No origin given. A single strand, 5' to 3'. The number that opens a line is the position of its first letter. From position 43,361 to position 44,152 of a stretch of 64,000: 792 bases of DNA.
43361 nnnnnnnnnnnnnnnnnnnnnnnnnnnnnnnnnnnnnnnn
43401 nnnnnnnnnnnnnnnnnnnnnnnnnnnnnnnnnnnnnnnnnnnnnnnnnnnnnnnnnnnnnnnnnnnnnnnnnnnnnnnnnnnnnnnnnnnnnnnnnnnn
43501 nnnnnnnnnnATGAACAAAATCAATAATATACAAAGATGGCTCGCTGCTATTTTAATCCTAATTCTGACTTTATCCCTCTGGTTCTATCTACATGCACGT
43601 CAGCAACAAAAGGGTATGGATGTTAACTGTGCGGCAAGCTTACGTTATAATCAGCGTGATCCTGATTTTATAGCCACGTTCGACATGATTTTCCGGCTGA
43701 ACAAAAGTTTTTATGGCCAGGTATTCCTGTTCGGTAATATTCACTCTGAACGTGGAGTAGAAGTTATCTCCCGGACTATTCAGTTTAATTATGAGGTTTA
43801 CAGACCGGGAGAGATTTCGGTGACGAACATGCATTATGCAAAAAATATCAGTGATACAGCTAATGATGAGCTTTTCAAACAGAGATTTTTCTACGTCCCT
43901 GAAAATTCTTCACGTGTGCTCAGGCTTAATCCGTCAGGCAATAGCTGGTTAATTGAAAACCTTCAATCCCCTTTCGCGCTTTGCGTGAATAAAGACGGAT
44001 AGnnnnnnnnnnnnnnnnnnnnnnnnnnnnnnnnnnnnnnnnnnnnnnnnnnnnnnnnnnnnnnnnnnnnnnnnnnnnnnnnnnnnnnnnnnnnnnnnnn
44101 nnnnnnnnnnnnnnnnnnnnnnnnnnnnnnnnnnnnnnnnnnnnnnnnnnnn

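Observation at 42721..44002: ToxR/ToxS (PsaE/PsaF, VtrA/VtrC)-like membrane-bound regulator pair in an AT-rich segment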

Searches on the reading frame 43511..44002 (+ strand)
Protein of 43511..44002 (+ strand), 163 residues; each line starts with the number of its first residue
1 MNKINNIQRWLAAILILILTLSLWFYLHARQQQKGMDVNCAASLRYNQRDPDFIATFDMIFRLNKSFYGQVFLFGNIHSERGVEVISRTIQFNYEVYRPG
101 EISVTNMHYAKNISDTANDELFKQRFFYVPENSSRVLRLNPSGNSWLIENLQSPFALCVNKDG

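Call 4: search_protein_families(library=pfam, proteins=[window:43511-44002:+], max_evalue=1)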
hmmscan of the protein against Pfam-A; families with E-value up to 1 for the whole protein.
window:43511-44002:+ (163 aa): 0 families

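Call 5: search_protein_families(library=ncbifam, proteins=[window:43511-44002:+], max_evalue=1)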
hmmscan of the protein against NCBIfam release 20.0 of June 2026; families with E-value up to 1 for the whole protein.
window:43511-44002:+ (163 aa): 0 families

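Call 7: find_homologous_proteins(query=window:43511-44002:+, max_evalue=0.01)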
Query window:43511-44002:+ (163 aa): 43 proteins with E <= 0.01 among 74 candidates.
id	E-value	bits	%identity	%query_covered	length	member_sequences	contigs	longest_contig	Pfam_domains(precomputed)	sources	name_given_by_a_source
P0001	2.0e-105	367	100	100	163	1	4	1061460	PF15941.12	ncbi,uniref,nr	ncbi:hypothetical protein C3432_17680 [Citrobacter amalonaticus]|uniref:Uncharacterized protein n=1 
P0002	7.6e-80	284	77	99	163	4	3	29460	PF15941.12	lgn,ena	-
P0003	3.0e-63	230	65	99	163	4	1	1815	PF15941.12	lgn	-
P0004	3.9e-63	230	65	99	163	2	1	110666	-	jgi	jgi:hypothetical protein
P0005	2.7e-58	214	60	99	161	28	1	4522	PF15941.12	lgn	-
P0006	1.4e-57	212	60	100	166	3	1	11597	PF15941.12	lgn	-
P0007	3.3e-56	207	59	99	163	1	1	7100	-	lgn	-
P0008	1.0e-55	206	58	99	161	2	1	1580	PF15941.12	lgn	-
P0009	1.5e-55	205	57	99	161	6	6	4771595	PF15941.12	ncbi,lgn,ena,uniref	ncbi:hypothetical protein ACMGGQ_08690 [Enterobacter sp. BNK-13]|uniref:hypothetical protein n=1 Tax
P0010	2.6e-55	205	58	99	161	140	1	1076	PF15941.12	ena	-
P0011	3.5e-55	204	58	87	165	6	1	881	PF15941.12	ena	-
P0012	3.8e-55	204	58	99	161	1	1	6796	PF15941.12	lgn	-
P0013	4.9e-55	204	58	99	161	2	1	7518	PF15941.12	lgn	-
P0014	5.8e-55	203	58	91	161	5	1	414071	PF15941.12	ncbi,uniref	ncbi:hypothetical protein AB8780_07985 [Enterobacter sp. SAT-E-asb]|uniref:hypothetical protein n=1 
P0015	6.1e-55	203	54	100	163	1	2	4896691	PF15941.12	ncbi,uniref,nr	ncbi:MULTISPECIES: hypothetical protein [Enterobacter cloacae complex]|uniref:Uncharacterized protei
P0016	1.1e-54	203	55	100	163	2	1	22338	PF15941.12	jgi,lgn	jgi:hypothetical protein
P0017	1.2e-54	202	59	85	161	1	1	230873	PF15941.12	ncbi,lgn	ncbi:hypothetical protein ACOMQ0_003538 [Enterobacter quasiroggenkampii]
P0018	1.2e-54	202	60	86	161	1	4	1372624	PF15941.12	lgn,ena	-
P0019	1.2e-54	202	60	85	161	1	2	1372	PF15941.12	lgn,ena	-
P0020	1.2e-54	202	59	85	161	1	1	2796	PF15941.12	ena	-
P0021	1.2e-54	202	60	85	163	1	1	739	PF15941.12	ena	-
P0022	1.5e-54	202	61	84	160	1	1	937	PF15941.12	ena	-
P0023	2.1e-54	202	57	99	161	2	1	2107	PF15941.12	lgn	-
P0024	4.4e-54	201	59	85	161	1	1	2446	PF15941.12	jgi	-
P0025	4.7e-54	200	56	87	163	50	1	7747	PF15941.12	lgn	-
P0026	5.9e-54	200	59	85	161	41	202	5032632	PF15941.12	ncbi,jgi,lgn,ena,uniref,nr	ncbi:hypothetical protein [Enterobacter roggenkampii]|uniref:FidL-like membrane protein n=3 Tax=Ente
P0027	5.9e-54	200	59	85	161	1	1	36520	PF15941.12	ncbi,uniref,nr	ncbi:hypothetical protein [Enterobacter quasiroggenkampii]|uniref:hypothetical protein n=1 Tax=Enter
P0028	7.9e-54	200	56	87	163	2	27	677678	PF15941.12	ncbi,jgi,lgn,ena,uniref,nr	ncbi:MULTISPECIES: hypothetical protein [Citrobacter]|jgi:hypothetical protein|uniref:hypothetical p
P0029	8.1e-54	200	59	85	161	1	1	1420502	PF15941.12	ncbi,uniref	ncbi:hypothetical protein [Enterobacter quasiroggenkampii]|uniref:hypothetical protein n=1 Tax=Enter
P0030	2.5e-53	198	53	100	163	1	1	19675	PF15941.12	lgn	-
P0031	4.1e-53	197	57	87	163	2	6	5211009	PF15941.12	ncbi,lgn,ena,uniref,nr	ncbi:hypothetical protein C3433_12070 [Citrobacter freundii]|uniref:Uncharacterized protein n=1 Tax=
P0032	5.4e-53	197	57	86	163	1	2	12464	PF15941.12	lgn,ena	-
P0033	6.6e-53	197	56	99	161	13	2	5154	PF15941.12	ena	-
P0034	6.3e-52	194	57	96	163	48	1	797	PF15941.12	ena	-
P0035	6.5e-51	190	52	99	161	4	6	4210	PF15941.12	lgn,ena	-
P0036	5.6e-50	187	57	96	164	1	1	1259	PF15941.12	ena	-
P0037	1.3e-49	186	56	93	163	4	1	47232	PF15941.12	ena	-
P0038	5.0e-45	171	53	85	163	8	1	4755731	PF15941.12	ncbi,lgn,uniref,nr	ncbi:hypothetical protein HVY60_16720 [Citrobacter freundii]|uniref:hypothetical protein n=1 Tax=Cit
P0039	1.1e-42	164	55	81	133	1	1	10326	PF15941.12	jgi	jgi:hypothetical protein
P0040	5.4e-40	155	53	82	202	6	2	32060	PF15941.12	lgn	-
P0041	1.5e-35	140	49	85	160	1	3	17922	PF15941.12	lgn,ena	-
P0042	5.2e-33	132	63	63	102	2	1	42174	PF15941.12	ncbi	ncbi:TPA: hypothetical protein ACPHTL_003974, partial [Enterobacter roggenkampii]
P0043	2.1e-29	120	59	61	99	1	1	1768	PF15941.12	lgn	-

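Call 20: search_protein_families(library=pfam, alignment_id=A1, max_evalue=10)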
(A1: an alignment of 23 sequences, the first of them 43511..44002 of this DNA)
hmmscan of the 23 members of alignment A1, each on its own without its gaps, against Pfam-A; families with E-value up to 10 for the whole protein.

A. member 1, window:43511-44002:+ (163 aa): 0 families

B. families by the number of members that match (of 23 scanned): 10 families
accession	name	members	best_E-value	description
PF15330.11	SIT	11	0.063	SHP2-interacting transmembrane adaptor protein, SIT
PF17870.6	Insulin_TMD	9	0.02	Insulin receptor trans-membrane segment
PF21314.2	TM_ErbB1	7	0.021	Epidermal growth factor receptor transmembrane-juxtamembrane segment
PF25630.1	Phycodna_minor_capsid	4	0.048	Phycodnaviridae minor capsid protein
PF19583.5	ODP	2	0.17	ODP family beta lactamase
PF13580.11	SIS_2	1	0.029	SIS domain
PF15564.11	Imm25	1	0.084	Immunity protein 25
PF09813.14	Coa3_cc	1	0.086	Cytochrome c oxidase assembly factor 3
PF15681.10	LAX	1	0.31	Lymphocyte activation family X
PF09716.15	ETRAMP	1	0.81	Malarial early transcribed membrane protein (ETRAMP)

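Call 27: find_related_loci(query=A1, collection=genome_contigs, flank=10000)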
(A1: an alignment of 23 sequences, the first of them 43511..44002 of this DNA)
Query A1 (163 aa) in genome_contigs; peptide patterns used: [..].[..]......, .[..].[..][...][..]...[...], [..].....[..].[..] (x = any residue, [..] = any of these).
42 stretches matched a pattern; 7 encode a relative of the query (tblastn E <= 1e-3); 7 distinct loci.
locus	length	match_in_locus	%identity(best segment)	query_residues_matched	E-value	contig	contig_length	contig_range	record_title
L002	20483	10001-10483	59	1-161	6e-65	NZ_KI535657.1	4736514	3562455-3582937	Enterobacter sp. MGH 24 addUF-supercont-complete, whole genome shotgun sequence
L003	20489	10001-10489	58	1-163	1e-62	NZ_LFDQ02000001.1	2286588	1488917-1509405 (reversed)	Enterobacter quasiroggenkampii strain WCHECL1060 NODE_1_length_2286588_cov_46.1162, whole genome shotgun sequence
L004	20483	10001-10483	58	3-162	7e-62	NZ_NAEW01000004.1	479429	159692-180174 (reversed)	Citrobacter braakii strain ATCC 51113 CbraakiiATCC_L001_NODE_4_length_479429__29.3094, whole genome shotgun sequence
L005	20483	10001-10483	57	3-162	5e-60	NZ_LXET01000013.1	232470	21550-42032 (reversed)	Hafnia paralvei ATCC 29927 Sequence00013, whole genome shotgun sequence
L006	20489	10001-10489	54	1-163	6e-58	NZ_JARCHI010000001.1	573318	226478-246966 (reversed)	Enterobacter pasteurii strain A-8 NODE_1_covk_21.885157_covr_62.812_cutoff_34, whole genome shotgun sequence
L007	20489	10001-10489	58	1-163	7e-57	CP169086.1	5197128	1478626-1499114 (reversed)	Enterobacter hormaechei strain B17-3 chromosome, complete genome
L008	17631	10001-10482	54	3-162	5e-49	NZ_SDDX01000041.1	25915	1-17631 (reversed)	Lelliottia nimipressuralis strain CCUG 25894 CCUG25894T_0000041, whole genome shotgun sequence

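Call 37: find_homologous_proteins(query=A3, max_evalue=0.001)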
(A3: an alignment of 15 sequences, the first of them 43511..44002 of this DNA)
Query A3 (15 sequences) (163 aa, profile of the alignment): 95 proteins with E <= 0.001 among 1467 candidates.
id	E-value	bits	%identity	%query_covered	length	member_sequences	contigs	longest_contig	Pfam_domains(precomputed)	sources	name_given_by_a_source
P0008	9.1e-76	271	58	99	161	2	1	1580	PF15941.12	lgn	-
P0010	1.4e-75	270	58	99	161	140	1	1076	PF15941.12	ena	-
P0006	4.0e-75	269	60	100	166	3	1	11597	PF15941.12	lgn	-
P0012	5.9e-75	268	58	99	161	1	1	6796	PF15941.12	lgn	-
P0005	6.3e-75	268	60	99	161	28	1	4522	PF15941.12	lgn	-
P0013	1.1e-74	268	58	99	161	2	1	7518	PF15941.12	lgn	-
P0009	1.3e-74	267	57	99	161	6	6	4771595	PF15941.12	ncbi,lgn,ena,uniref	ncbi:hypothetical protein ACMGGQ_08690 [Enterobacter sp. BNK-13]|uniref:hypothetical protein n=1 Tax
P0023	5.4e-74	265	57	99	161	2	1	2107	PF15941.12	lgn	-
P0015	6.3e-74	265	54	100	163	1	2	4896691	PF15941.12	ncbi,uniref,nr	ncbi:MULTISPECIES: hypothetical protein [Enterobacter cloacae complex]|uniref:Uncharacterized protei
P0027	1.1e-73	264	59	85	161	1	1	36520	PF15941.12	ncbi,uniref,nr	ncbi:hypothetical protein [Enterobacter quasiroggenkampii]|uniref:hypothetical protein n=1 Tax=Enter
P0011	1.3e-73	264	58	87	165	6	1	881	PF15941.12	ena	-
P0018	2.1e-73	263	60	86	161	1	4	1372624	PF15941.12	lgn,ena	-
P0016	4.2e-73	262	55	100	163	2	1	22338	PF15941.12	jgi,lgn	jgi:hypothetical protein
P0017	5.1e-73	262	59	85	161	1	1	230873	PF15941.12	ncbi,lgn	ncbi:hypothetical protein ACOMQ0_003538 [Enterobacter quasiroggenkampii]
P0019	5.6e-73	262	60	85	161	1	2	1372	PF15941.12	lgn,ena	-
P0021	5.8e-73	262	60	85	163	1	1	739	PF15941.12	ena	-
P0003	5.8e-73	262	65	99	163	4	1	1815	PF15941.12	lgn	-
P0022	6.8e-73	262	61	84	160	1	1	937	PF15941.12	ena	-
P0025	7.0e-73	262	56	87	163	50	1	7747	PF15941.12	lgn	-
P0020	7.2e-73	262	59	85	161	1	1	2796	PF15941.12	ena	-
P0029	7.2e-73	262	59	85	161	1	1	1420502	PF15941.12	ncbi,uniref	ncbi:hypothetical protein [Enterobacter quasiroggenkampii]|uniref:hypothetical protein n=1 Tax=Enter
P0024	1.8e-72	260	59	85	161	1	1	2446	PF15941.12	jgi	-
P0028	2.6e-72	260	56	87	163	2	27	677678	PF15941.12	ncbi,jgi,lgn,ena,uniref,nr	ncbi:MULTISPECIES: hypothetical protein [Citrobacter]|jgi:hypothetical protein|uniref:hypothetical p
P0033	2.6e-72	260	56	99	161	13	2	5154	PF15941.12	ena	-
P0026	2.8e-72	260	59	85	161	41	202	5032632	PF15941.12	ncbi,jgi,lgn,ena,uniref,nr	ncbi:hypothetical protein [Enterobacter roggenkampii]|uniref:FidL-like membrane protein n=3 Tax=Ente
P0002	5.0e-72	259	77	99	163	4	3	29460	PF15941.12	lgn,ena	-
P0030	8.3e-72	258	53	100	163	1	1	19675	PF15941.12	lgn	-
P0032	3.2e-71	256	57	86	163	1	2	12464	PF15941.12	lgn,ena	-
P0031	4.5e-71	256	57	87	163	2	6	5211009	PF15941.12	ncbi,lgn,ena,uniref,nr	ncbi:hypothetical protein C3433_12070 [Citrobacter freundii]|uniref:Uncharacterized protein n=1 Tax=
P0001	6.7e-71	255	100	100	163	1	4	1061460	PF15941.12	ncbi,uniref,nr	ncbi:hypothetical protein C3432_17680 [Citrobacter amalonaticus]|uniref:Uncharacterized protein n=1 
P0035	1.1e-70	255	52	99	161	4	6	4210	PF15941.12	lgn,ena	-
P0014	3.9e-70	253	58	91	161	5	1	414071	PF15941.12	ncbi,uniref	ncbi:hypothetical protein AB8780_07985 [Enterobacter sp. SAT-E-asb]|uniref:hypothetical protein n=1 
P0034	7.2e-67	242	57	96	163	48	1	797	PF15941.12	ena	-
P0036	1.3e-65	238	57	96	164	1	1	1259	PF15941.12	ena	-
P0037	1.9e-64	234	56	93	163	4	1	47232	PF15941.12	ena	-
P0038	3.2e-63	230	53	85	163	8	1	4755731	PF15941.12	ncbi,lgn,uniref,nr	ncbi:hypothetical protein HVY60_16720 [Citrobacter freundii]|uniref:hypothetical protein n=1 Tax=Cit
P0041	7.9e-58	213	49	85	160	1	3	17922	PF15941.12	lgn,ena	-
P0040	2.2e-56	208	53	82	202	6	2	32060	PF15941.12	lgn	-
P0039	1.5e-54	202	55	81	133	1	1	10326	PF15941.12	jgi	jgi:hypothetical protein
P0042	6.1e-44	168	63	63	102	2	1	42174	PF15941.12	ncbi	ncbi:TPA: hypothetical protein ACPHTL_003974, partial [Enterobacter roggenkampii]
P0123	1.3e-39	154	-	-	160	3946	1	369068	PF27292.1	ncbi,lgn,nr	ncbi:TPA: hypothetical protein KMB72_000424 [Escherichia coli]|nr:hypothetical protein [Escherichia 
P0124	1.6e-39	153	-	-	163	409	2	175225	PF27292.1,PF15941.12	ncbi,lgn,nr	ncbi:TPA: FidL [Escherichia coli]|nr:FidL [Escherichia coli] HEH9938614.1 FidL [Escherichia coli] HE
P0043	2.8e-39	152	59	61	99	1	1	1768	PF15941.12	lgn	-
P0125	6.5e-39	151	-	-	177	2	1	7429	PF27292.1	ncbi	ncbi:hypothetical protein AB9B95_25005, partial [Escherichia coli]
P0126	1.2e-32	131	-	-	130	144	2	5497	PF27292.1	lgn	-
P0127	1.7e-31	127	-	-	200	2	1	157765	PF27292.1,PF01464.26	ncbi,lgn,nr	ncbi:transglycosylase SLT domain-containing protein [Escherichia coli]|nr:o94 [Escherichia coli E22]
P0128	8.4e-30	122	-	-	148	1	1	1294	PF27292.1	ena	-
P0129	3.0e-28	117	-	-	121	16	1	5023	PF27292.1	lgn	-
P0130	3.8e-28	116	-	-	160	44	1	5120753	PF27292.1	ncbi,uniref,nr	ncbi:hypothetical protein [Escherichia sp. E4742]|uniref:hypothetical protein n=1 Tax=Escherichia sp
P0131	4.5e-28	116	-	-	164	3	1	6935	PF27292.1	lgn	-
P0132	2.5e-27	114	-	-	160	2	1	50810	PF27292.1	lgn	-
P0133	4.4e-27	113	-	-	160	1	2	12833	PF27292.1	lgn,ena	-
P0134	1.4e-25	108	-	-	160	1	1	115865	PF27292.1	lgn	-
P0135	2.6e-25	107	-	-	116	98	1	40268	PF27292.1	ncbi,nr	ncbi:TPA: hypothetical protein OUH40_003435 [Escherichia coli]|nr:hypothetical protein [Escherichia 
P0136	2.7e-25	107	-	-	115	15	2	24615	PF27292.1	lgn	-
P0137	3.7e-25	107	-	-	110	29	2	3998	PF27292.1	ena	-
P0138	3.8e-25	107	-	-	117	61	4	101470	PF27292.1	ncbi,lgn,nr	ncbi:TPA: hypothetical protein IE944_004988, partial [Escherichia coli]|nr:hypothetical protein [Esc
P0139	2.1e-24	104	-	-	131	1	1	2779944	PF27292.1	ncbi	-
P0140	3.6e-24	103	-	-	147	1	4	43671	PF27292.1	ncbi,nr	ncbi:hypothetical protein RCU46_04930, partial [Escherichia marmotae]|nr:hypothetical protein [Esche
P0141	8.4e-24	102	-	-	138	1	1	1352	PF27292.1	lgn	-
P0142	8.9e-24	102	-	-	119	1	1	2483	PF27292.1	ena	-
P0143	9.4e-24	102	-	-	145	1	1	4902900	PF27292.1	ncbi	-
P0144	4.1e-23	100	-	-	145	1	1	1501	PF27292.1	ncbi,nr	ncbi:hypothetical protein RCU41_13390, partial [Escherichia marmotae]|nr:hypothetical protein [Esche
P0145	5.3e-23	100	-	-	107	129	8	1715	PF27292.1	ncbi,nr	ncbi:TPA: hypothetical protein ACHJU9_005366, partial [Escherichia coli]|nr:hypothetical protein [Es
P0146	1.6e-22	98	-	-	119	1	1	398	PF27292.1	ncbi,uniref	ncbi:hypothetical protein, partial [Escherichia coli]|uniref:hypothetical protein n=1 Tax=Escherichi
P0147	2.0e-22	98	-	-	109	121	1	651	PF27292.1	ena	-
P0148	3.2e-22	97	-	-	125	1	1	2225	PF27292.1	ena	-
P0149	5.0e-22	96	-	-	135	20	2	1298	PF27292.1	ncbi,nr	ncbi:hypothetical protein RCO07_22455, partial [Escherichia marmotae]|nr:hypothetical protein [Esche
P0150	2.3e-21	94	-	-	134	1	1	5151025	PF27292.1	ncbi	-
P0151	3.6e-21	94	-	-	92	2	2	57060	PF27292.1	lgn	-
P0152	5.8e-21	93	-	-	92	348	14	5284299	PF27292.1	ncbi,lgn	-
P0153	8.5e-21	92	-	-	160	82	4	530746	PF27292.1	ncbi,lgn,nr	ncbi:hypothetical protein OM226_08465 [Escherichia albertii]|nr:hypothetical protein [Escherichia al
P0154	2.3e-20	91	27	40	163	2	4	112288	PF27292.1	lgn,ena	-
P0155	3.1e-20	91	-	-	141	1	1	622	PF27292.1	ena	-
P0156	5.5e-20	90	-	-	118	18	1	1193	PF27292.1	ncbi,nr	ncbi:hypothetical protein RCN09_02265, partial [Escherichia marmotae]|nr:hypothetical protein [Esche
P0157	3.8e-19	87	-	-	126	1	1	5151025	PF27292.1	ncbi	-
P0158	1.4e-18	85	-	-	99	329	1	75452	PF27292.1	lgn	-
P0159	3.1e-16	78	-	-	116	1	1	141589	PF27292.1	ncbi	-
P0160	2.3e-14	71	-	-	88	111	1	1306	PF27292.1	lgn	-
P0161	6.6e-14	70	-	-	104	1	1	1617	PF27292.1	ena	-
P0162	1.1e-13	69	-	-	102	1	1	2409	PF27292.1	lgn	-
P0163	5.8e-12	64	-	-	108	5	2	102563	PF27292.1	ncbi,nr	ncbi:hypothetical protein N6O39_16215, partial [Escherichia coli]|nr:hypothetical protein [Escherich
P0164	3.2e-11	61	-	-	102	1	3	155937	PF27292.1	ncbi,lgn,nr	ncbi:hypothetical protein KZL92_002626 [Escherichia coli]|nr:hypothetical protein [Escherichia coli]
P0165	3.5e-11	61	-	-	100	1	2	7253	PF27292.1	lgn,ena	-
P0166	2.3e-10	58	-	-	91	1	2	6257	PF27292.1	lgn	-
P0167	8.7e-10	57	-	-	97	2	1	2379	PF27292.1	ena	-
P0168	3.4e-9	55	-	-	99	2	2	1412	PF27292.1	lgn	-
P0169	4.2e-9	54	32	12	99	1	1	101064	PF27292.1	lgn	-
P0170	5.8e-9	54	-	-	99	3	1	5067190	PF27292.1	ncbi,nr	ncbi:Uncharacterised protein [Escherichia coli]|nr:Uncharacterised protein [Escherichia coli]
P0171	7.4e-9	54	29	20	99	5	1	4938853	PF27292.1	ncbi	-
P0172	5.4e-8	51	-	-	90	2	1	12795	PF27292.1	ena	-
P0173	1.5e-7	49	-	-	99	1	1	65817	PF27292.1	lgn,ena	-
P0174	7.7e-6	44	-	-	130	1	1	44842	PF27292.1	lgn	-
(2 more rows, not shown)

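Call 43: search_protein_representatives(alignment_id=A1)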
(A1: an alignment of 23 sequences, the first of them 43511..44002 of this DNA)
Query: 23 sequences, 163 profile positions. Proteins with E-value up to 0.001 (for the whole library): 182; up to 1e-10: 64; up to 1e-30: 11. The best 150 are listed.
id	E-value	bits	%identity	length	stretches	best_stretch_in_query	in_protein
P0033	2.9e-81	287.4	-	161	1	1-161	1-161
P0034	2.9e-76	271.1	-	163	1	1-163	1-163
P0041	1.9e-63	229.4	-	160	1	3-161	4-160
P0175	2.8e-59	215.8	-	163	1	1-162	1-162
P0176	7.4e-50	185.2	-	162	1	5-161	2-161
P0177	5.5e-46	172.6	-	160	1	4-161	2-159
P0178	1.4e-40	155.0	-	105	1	59-163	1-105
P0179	3.6e-40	153.7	-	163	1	5-161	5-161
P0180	3.2e-38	147.3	-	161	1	6-162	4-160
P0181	2.5e-31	125.0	-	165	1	11-161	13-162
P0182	6.7e-31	123.5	-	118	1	1-82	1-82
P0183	1.5e-28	116.0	-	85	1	1-71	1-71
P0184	3.0e-23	98.7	-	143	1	29-161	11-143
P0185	1.3e-21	93.3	-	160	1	5-161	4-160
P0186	1.1e-19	87.1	-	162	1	1-159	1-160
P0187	2.6e-19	85.9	-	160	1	2-161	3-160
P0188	5.2e-19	84.9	-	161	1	10-161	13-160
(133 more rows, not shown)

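Call 44: predict_structure(alignment_id=A4)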
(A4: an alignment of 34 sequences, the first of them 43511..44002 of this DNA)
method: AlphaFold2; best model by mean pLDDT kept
length: 163 residues; sequences in the alignment: 34
mean_pLDDT: 84.7   pTM: 0.71
mean pLDDT of the five models: 84.7, 81.2, 80.9, 80.3, 79.1
residues with pLDDT >= 90: 58; 70-90: 83; 50-70: 22; < 50: 0
segments of 3 or more residues with pLDDT < 50: none
pLDDT, mean of each block of 10 residues (from residue 1): 70 92 81 75 77 80 91 89 91 87 93 92 82 90 87 84 64
secondary structure, 60 per line:
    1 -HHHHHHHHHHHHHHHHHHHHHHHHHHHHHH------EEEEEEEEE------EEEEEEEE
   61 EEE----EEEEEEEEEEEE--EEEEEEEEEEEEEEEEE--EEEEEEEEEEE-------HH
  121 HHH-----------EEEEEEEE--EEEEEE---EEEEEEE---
elements in order: H2-31 E38-46 E53-63 E68-79 E82-98 E101-111 H119-123 E135-142 E145-150 E154-160
